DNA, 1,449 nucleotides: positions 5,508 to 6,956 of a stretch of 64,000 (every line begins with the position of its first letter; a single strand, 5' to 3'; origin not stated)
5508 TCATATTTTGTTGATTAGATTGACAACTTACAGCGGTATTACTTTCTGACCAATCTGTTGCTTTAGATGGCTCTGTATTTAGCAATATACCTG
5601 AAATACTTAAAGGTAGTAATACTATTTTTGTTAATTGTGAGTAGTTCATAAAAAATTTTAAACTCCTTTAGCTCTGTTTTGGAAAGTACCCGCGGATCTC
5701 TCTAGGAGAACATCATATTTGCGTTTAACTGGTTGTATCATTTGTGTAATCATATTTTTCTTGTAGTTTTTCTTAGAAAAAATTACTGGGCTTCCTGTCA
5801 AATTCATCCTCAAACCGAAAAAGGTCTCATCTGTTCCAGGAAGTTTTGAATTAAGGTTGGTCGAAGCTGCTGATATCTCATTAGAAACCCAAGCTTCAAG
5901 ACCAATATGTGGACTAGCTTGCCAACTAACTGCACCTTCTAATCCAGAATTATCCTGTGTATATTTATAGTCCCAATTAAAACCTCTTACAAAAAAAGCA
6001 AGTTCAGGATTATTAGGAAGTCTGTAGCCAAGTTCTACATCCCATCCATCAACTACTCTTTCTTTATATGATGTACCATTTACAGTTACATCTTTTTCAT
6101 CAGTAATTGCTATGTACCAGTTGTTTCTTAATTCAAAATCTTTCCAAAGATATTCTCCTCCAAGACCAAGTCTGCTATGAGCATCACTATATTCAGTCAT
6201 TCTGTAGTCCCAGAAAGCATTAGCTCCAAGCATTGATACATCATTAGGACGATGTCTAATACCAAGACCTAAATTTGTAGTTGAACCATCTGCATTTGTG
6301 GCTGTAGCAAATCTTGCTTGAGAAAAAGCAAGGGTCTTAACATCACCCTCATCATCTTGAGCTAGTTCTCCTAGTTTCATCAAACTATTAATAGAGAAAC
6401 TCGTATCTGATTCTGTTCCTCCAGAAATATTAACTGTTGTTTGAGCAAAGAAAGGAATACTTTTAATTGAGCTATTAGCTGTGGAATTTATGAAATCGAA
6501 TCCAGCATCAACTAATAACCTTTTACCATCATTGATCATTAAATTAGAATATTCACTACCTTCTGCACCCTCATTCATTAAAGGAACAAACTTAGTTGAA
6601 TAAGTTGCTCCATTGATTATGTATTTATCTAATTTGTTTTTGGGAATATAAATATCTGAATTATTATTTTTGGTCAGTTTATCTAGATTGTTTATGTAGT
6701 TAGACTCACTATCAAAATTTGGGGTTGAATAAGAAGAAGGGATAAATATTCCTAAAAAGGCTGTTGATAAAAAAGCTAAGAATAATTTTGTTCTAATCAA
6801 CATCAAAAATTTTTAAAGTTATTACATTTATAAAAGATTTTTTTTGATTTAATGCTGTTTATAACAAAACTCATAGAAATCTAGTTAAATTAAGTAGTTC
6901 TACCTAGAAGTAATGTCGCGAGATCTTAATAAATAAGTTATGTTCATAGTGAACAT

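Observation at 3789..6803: Candidate split inverse-autotransporter secretion system: passenger-less intimin-type barrel plus two secreted paralogs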

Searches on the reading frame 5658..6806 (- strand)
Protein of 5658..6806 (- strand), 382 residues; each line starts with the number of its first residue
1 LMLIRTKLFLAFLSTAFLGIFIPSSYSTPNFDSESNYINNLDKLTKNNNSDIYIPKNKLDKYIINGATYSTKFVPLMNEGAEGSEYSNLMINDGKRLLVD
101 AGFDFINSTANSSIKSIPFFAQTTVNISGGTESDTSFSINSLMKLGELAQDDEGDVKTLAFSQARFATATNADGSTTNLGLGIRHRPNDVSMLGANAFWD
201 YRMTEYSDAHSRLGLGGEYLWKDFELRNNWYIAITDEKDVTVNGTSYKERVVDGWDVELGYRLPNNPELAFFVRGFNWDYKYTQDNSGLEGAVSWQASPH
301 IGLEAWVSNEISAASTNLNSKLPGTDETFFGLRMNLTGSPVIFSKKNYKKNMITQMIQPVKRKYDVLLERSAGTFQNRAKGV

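Call 3: search_protein_families(library=pfam, proteins=[window:5658-6806:-], max_evalue=1)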
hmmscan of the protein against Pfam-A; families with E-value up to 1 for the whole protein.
window:5658-6806:- (382 aa): 1 family
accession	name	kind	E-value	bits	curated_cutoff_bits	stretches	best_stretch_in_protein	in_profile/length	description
PF11924.14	IAT_beta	-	6.4e-64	216.7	22.3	1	86-364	15-279/279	Inverse autotransporter, beta-domain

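Call 4: search_protein_families(library=ncbifam, proteins=[window:5658-6806:-], max_evalue=1)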
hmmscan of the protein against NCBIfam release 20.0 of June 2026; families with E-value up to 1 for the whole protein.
window:5658-6806:- (382 aa): 5 families
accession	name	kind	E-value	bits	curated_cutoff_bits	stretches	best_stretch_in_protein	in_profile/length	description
NF033423.1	inverse_SinH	equivalog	2.7e-14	52.4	999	1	156-270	138-245/730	intimin-like inverse autotransporter SinH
NF040978.1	Ve_IatC_Nterm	equivalog_domain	4.8e-09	34.4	2400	1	125-331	191-385/1065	inverse autotransporter adhesin IatC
NF040979.1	Ve_Ilp_Nterm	equivalog_domain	3.8e-08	32.2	1125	1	157-300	235-367/550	inverse autotransporter adhesin Ilp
NF040980.1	Ve_Inv_Crono_N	equivalog_domain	2.6e-06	26.7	710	1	171-270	139-235/350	inverse autotransporter invasin Inv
NF011790.0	PRK15254.1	equivalog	0.013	14.7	370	1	78-168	13-98/247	fimbrial chaperone protein StdC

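Call 7: search_solved_structures(query=window:5658-6806:-, max_evalue=0.01, show_alignments=2)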
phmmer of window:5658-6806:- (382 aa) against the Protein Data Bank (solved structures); distinct sequences matched with E-value up to 0.01: 1.
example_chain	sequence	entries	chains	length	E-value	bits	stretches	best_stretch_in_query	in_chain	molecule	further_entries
4e1s_A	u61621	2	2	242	2e-07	33.5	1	157-271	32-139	Intimin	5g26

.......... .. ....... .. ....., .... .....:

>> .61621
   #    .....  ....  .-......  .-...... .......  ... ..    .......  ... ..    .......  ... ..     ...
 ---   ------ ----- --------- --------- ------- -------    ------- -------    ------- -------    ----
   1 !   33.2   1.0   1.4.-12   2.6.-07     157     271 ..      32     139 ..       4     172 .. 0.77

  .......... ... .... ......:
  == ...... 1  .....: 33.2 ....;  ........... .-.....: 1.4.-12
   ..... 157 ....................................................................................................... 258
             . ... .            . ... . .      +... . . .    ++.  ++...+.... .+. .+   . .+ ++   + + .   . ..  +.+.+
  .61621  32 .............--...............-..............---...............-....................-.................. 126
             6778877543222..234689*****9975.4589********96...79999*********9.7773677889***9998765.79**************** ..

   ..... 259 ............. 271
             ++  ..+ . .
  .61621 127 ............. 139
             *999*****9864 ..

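Call 8: find_homologous_proteins(query=window:5658-6806:-)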
Query window:5658-6806:- (382 aa): 1313 proteins with E <= 0.001 among 4925 candidates; the best 120 are listed.
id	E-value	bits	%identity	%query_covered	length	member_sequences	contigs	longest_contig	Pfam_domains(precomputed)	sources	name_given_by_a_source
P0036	4.9e-233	791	91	100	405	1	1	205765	PF11924.15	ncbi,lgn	-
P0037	7.6e-233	790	91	100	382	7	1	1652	PF11924.15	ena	-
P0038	6.4e-232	787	90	99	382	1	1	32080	PF11924.15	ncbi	-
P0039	4.0e-231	784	90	100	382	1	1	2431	PF11924.15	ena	-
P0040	1.0e-230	783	90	100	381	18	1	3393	PF11924.15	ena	-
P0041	1.6e-229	779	90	100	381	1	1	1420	PF11924.15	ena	-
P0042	6.8e-229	777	89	100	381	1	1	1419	PF11924.15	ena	-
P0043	1.1e-228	777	89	100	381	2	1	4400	PF11924.15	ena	-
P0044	4.6e-228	774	89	100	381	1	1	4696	PF11924.15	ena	-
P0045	5.8e-228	774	88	100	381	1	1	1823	PF11924.15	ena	-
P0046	1.2e-227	773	87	100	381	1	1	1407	PF11924.15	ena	-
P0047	6.5e-227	771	88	100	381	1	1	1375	PF11924.15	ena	-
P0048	7.1e-227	770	88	100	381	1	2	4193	PF11924.15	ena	-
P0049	9.7e-226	767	88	100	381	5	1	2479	PF11924.15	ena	-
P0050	1.3e-223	760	87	99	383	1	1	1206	PF11924.15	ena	-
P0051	4.3e-223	758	85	100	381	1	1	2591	PF11924.15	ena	-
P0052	1.2e-222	757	87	99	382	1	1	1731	PF11924.15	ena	-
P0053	1.5e-222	756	87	99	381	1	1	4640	PF11924.15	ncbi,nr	ncbi:inverse autotransporter beta domain-containing protein [Prochlorococcus sp. AH-716-O22]|nr:inve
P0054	1.2e-221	753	86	99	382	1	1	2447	PF11924.15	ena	-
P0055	1.4e-221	753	85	100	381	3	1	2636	PF11924.15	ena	-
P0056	2.7e-221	752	85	100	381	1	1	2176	PF11924.15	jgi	-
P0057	3.1e-221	752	85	100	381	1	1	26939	PF11924.15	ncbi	-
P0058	3.3e-221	752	86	100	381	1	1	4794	PF11924.15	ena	-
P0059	7.1e-221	751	84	99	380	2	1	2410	PF11924.15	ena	-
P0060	7.6e-221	751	84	99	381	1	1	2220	PF11924.15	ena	-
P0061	1.4e-220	750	85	99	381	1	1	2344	PF11924.15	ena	-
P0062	7.1e-220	747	84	100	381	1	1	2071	PF11924.15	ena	-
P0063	7.6e-220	747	86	99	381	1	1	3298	PF11924.15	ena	-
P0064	1.1e-219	747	85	99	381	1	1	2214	PF11924.15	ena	-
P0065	1.4e-219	747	85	99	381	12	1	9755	PF11924.15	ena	-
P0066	2.7e-219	746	85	99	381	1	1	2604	PF11924.15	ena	-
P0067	3.2e-219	745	85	99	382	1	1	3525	PF11924.15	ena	-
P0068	3.5e-219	745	85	100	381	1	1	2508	PF11924.15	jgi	-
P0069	5.5e-219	745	85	100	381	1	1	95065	PF11924.15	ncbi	-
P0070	6.5e-219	744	83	100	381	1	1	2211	PF11924.15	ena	-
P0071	1.0e-218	744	83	100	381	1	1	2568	PF11924.15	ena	-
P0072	1.0e-218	744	85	100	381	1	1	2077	PF11924.15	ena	-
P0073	1.1e-218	744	83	100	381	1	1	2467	PF11924.15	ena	-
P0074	1.4e-218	743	85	100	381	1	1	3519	PF11924.15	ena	-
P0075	1.5e-218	743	85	99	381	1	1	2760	PF11924.15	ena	-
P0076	2.2e-218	743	85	99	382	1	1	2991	PF11924.15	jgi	-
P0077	2.3e-218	742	85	99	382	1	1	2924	PF11924.15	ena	-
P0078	4.1e-218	742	84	100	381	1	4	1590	PF11924.15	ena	-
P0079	4.2e-218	742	83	100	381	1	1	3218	PF11924.15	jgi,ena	-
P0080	5.3e-218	741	83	100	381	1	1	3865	PF11924.15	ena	-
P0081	5.6e-218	741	85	99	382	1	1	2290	PF11924.15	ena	-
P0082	6.0e-218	741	83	100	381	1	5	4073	PF11924.15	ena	-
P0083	6.0e-218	741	85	99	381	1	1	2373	PF11924.15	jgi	-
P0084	6.8e-218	741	85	100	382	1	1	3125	PF11924.15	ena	-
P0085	8.2e-218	741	85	99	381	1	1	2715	PF11924.15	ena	-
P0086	9.1e-218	741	83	100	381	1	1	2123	PF11924.15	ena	-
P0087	9.5e-218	740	84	99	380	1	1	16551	PF11924.15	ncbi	-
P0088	1.0e-217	740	83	100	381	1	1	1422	PF11924.15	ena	-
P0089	1.1e-217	740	85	99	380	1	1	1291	PF11924.15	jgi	jgi:hypothetical protein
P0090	1.3e-217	740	83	100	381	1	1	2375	PF11924.15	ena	-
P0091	1.4e-217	740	83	100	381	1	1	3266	PF11924.15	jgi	-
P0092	1.5e-217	740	83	100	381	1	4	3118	PF11924.15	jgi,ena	-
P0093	1.8e-217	740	83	100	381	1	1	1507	PF11924.15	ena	-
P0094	2.1e-217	739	83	100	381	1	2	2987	PF11924.15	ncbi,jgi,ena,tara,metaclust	tara:strand:+ start:72 stop:1217 length:1146 start_codon:yes stop_codon:yes gene_type:complete|metac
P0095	2.5e-217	739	83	100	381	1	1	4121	PF11924.15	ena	-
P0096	2.7e-217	739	83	100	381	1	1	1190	PF11924.15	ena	-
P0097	2.9e-217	739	83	100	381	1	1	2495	PF11924.15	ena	-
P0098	3.1e-217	739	84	99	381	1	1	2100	PF11924.15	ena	-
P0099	3.3e-217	739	83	100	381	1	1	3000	PF11924.15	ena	-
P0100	3.6e-217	739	85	99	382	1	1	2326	PF11924.15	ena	-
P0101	4.0e-217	738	85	100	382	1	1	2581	PF11924.15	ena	-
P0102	4.1e-217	738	83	100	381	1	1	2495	PF11924.15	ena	-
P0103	4.6e-217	738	82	100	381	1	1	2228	PF11924.15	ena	-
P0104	5.4e-217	738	84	99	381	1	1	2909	PF11924.15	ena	-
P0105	5.6e-217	738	83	100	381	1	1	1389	PF11924.15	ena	-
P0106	6.0e-217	738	85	100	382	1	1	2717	PF11924.15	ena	-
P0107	6.6e-217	738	83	100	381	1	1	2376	PF11924.15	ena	-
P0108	8.0e-217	737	84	99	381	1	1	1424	PF11924.15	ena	-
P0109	1.1e-216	737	83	100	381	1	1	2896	PF11924.15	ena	-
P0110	1.1e-216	737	84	99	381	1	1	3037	PF11924.15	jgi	jgi:hypothetical protein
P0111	1.2e-216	737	83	100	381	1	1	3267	PF11924.15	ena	-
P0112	1.3e-216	737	84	99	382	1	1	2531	PF11924.15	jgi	-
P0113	1.3e-216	737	84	99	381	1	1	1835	PF11924.15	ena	-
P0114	1.6e-216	736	84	99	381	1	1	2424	PF11924.15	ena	-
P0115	1.6e-216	736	83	100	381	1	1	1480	PF11924.15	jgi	-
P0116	1.7e-216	736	82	100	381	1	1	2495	PF11924.15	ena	-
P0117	1.7e-216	736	82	100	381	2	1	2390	PF11924.15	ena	-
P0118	1.9e-216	736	82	100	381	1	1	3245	PF11924.15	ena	-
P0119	1.9e-216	736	84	99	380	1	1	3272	PF11924.15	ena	-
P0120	2.1e-216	736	83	100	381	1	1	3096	PF11924.15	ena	-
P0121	2.1e-216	736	85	100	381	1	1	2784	PF11924.15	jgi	-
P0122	2.2e-216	736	83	100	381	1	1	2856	PF11924.15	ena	-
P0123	2.9e-216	736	82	100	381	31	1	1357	PF11924.15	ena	-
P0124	3.0e-216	736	83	100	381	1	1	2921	PF11924.15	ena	-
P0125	3.5e-216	735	85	100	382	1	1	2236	PF11924.15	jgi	-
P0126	4.1e-216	735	85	100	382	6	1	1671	PF11924.15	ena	-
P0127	4.8e-216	735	84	100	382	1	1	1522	PF11924.15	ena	-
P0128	5.7e-216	735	84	99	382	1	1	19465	PF11924.15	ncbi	-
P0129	5.7e-216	735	83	100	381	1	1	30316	PF11924.15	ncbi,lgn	-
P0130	6.2e-216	734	82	100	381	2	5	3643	PF11924.15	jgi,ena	-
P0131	7.6e-216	734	82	100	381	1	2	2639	PF11924.15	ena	-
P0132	1.1e-215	734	82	100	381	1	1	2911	PF11924.15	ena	-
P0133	1.2e-215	734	83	100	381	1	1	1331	PF11924.15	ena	-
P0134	1.8e-215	733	84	99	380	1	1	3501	PF11924.15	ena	-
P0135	2.3e-215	733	83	100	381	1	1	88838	PF11924.15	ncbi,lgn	-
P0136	2.4e-215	733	82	100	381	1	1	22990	PF11924.15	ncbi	-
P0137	2.9e-215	732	84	99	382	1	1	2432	PF11924.15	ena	-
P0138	3.4e-215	732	85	99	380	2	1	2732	PF11924.15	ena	-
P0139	3.5e-215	732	84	99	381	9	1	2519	PF11924.15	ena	-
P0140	3.6e-215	732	83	100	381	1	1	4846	PF11924.15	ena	-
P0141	6.0e-215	731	82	100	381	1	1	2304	PF11924.15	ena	-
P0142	7.3e-215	731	83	100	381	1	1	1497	PF11924.15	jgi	-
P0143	9.6e-215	731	83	99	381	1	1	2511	PF11924.15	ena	-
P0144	1.2e-214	730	81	100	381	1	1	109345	PF11924.15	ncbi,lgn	-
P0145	1.2e-214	730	84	100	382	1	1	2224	PF11924.15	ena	-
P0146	2.3e-214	729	83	100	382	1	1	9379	PF11924.15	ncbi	-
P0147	9.3e-214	727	82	100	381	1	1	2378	PF11924.15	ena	-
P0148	1.5e-213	727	85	97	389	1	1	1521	PF11924.15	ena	-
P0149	1.7e-213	727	81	100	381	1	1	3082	PF11924.15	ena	-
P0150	1.8e-213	726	82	100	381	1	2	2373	PF11924.15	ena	-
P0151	2.6e-213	726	82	99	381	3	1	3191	PF11924.15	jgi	-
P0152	6.4e-213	725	82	100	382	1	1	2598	PF11924.15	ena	-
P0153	8.2e-213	724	82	100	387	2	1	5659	PF11924.15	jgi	-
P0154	2.1e-212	723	81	100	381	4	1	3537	PF11924.15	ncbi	-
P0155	6.6e-212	721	82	100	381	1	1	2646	PF11924.15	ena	-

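Call 77: search_solved_structures(query=A6, max_evalue=0.01, show_alignments=3)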
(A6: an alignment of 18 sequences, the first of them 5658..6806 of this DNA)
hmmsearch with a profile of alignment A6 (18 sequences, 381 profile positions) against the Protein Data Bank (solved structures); distinct sequences matched with E-value up to 0.01: 1.
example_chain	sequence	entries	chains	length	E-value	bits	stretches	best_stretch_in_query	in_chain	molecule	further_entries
4e1s_A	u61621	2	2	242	3.7e-06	29.2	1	156-269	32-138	Intimin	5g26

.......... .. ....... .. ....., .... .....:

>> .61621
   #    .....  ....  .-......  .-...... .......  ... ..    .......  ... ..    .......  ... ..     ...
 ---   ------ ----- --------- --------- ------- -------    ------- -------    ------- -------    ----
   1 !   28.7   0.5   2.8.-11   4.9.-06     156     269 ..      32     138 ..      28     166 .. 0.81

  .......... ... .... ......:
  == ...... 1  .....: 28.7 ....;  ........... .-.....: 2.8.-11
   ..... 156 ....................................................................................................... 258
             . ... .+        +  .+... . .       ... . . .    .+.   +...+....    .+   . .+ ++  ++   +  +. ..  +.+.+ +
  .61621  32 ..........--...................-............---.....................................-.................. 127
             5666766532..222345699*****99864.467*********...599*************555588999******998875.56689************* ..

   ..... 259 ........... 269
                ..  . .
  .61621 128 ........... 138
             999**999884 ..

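Call 78: predict_structure(alignment_id=A6)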
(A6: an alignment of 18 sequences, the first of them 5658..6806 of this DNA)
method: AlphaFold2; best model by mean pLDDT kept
length: 382 residues; sequences in the alignment: 18
mean_pLDDT: 39.5   pTM: 0.37
mean pLDDT of the five models: 39.5, 32.6, 30.4, 27.7, 26.6
residues with pLDDT >= 90: 0; 70-90: 0; 50-70: 91; < 50: 291
segments of 3 or more residues with pLDDT < 50: 1-151, 155-157, 205-207, 240-243, 263-371, 380-382
pLDDT, mean of each block of 10 residues (from residue 1): 43 40 28 29 31 36 27 25 29 28 27 32 40 42 44 49 49 55 57 62 52 61 59 54 48 52 44 40 39 37 30 28 24 27 28 23 34 49 34
secondary structure, 60 per line:
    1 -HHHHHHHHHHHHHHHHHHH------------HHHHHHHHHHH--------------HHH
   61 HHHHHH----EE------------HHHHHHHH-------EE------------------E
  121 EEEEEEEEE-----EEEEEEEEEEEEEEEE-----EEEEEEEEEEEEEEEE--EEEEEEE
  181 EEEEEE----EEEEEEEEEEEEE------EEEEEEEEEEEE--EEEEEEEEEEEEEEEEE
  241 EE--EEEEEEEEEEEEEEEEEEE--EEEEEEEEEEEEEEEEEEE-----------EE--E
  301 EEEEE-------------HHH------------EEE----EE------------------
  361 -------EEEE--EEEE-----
elements in order: H2-20 H33-43 H58-66 H85-92 E120-129 E135-150 E156-171 E174-186 E191-203 E210-221 E224-242 E245-263 E266-284 E300-305 E334-336 E368-371 E374-377

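Call 83: find_related_loci(query=A6, collection=viral_contigs, flank=4000)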
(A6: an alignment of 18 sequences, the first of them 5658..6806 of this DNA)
Query A6 (382 aa) in viral_contigs; peptide patterns used: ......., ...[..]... (x = any residue, [..] = any of these).
99 stretches matched a pattern, but none encodes a relative of the query by tblastn (E <= 1e-3).

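Call 87: search_protein_families(library=padloc, proteins=[window:5658-6806:-], max_evalue=0.1)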
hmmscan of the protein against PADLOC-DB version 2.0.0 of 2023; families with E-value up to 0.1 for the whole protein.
window:5658-6806:- (382 aa): 0 families

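Call 88: search_protein_families(library=phrogs, proteins=[window:5658-6806:-], max_evalue=0.1)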
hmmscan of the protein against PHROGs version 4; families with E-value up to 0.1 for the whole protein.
window:5658-6806:- (382 aa): 1 family
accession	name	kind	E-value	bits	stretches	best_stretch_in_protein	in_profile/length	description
phrog_7803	-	unknown function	2.3e-17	62.8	1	161-300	134-263/1642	-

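Call 89: find_encoding_contigs(protein=P0036, flank=4000, max_places=2)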
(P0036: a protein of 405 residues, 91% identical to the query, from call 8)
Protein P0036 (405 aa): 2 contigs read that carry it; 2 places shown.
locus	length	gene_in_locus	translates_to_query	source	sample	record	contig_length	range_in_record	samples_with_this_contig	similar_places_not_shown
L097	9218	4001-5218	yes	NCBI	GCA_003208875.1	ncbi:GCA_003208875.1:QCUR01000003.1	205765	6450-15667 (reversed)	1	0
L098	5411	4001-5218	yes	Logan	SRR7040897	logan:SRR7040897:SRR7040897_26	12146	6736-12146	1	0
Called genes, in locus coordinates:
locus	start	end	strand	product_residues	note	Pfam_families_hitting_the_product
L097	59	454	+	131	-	PF07386:DUF1499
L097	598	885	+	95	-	-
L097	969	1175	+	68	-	-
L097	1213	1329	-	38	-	-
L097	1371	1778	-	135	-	PF02566:OsmC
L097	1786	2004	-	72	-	-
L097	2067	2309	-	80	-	-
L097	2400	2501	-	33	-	-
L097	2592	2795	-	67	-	-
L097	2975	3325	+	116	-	-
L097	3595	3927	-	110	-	-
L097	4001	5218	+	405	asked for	PF11924:IAT_beta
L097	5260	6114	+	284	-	-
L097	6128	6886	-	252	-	PF04755:PAP_fibrillin (weak)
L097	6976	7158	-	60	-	PF07862:Nif11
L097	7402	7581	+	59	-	-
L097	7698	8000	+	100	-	-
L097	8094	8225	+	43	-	-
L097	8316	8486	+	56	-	-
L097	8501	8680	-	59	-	-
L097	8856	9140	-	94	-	PF07045:DUF1330 (weak)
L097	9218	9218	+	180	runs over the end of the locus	PF04755:PAP_fibrillin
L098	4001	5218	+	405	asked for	PF11924:IAT_beta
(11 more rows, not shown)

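Call 90: find_encoding_contigs(protein=P0144, flank=4000, max_places=2)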
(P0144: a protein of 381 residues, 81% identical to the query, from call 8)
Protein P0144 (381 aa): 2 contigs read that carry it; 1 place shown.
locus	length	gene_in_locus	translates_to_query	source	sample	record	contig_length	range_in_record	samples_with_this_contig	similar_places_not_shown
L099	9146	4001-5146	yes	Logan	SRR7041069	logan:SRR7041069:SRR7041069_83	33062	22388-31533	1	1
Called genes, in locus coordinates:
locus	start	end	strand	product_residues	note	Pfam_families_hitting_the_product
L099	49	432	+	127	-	PF07386:DUF1499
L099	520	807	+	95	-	-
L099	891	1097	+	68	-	-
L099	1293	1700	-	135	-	PF02566:OsmC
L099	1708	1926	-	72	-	-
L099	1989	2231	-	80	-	-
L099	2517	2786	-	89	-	-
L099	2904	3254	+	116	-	-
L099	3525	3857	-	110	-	-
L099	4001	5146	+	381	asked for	PF11924:IAT_beta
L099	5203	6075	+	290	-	-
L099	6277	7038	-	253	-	PF04755:PAP_fibrillin (weak)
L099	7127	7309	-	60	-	PF07862:Nif11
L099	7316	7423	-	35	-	-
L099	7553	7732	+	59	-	-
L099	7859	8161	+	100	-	-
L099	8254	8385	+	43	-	-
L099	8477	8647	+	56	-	-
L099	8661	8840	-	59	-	-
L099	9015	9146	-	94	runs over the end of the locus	PF07045:DUF1330 (weak)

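Call 91: find_encoding_contigs(protein=P0069, flank=4000, max_places=2)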
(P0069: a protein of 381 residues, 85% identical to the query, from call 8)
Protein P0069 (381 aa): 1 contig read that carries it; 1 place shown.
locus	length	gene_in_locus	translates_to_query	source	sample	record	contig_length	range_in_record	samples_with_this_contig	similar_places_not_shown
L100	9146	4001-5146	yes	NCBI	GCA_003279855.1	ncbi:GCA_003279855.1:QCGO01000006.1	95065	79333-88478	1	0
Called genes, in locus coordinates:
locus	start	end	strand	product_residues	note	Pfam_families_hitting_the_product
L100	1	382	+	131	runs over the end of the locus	PF07386:DUF1499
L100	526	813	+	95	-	-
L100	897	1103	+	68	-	-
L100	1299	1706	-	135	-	PF02566:OsmC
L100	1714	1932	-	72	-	-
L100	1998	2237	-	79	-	-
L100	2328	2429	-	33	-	-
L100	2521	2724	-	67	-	-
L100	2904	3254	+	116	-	-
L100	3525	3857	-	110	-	-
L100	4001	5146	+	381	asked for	PF11924:IAT_beta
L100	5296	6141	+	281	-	-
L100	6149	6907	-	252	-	PF04755:PAP_fibrillin (weak)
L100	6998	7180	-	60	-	PF07862:Nif11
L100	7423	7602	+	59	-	-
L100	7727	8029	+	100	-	-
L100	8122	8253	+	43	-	-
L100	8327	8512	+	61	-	-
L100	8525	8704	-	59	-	-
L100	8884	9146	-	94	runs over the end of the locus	PF07045:DUF1330 (weak)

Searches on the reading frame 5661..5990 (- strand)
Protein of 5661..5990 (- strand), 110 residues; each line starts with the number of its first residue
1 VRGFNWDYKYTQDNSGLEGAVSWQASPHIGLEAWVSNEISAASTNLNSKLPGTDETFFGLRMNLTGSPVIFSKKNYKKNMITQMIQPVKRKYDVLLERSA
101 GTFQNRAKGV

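Call 85: search_solved_structures(query=window:5661-5990:-, max_evalue=10, show_alignments=3)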
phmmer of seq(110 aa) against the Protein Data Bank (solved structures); distinct sequences matched with E-value up to 10: 2.
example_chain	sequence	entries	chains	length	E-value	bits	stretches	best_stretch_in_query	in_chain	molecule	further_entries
4b8e_A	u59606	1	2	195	0.11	15.8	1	26-81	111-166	E3 UBIQUITIN/ISG15 LIGASE TRIM25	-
3fkq_A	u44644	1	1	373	0.45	13.9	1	46-91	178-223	NtrC-like two-domain protein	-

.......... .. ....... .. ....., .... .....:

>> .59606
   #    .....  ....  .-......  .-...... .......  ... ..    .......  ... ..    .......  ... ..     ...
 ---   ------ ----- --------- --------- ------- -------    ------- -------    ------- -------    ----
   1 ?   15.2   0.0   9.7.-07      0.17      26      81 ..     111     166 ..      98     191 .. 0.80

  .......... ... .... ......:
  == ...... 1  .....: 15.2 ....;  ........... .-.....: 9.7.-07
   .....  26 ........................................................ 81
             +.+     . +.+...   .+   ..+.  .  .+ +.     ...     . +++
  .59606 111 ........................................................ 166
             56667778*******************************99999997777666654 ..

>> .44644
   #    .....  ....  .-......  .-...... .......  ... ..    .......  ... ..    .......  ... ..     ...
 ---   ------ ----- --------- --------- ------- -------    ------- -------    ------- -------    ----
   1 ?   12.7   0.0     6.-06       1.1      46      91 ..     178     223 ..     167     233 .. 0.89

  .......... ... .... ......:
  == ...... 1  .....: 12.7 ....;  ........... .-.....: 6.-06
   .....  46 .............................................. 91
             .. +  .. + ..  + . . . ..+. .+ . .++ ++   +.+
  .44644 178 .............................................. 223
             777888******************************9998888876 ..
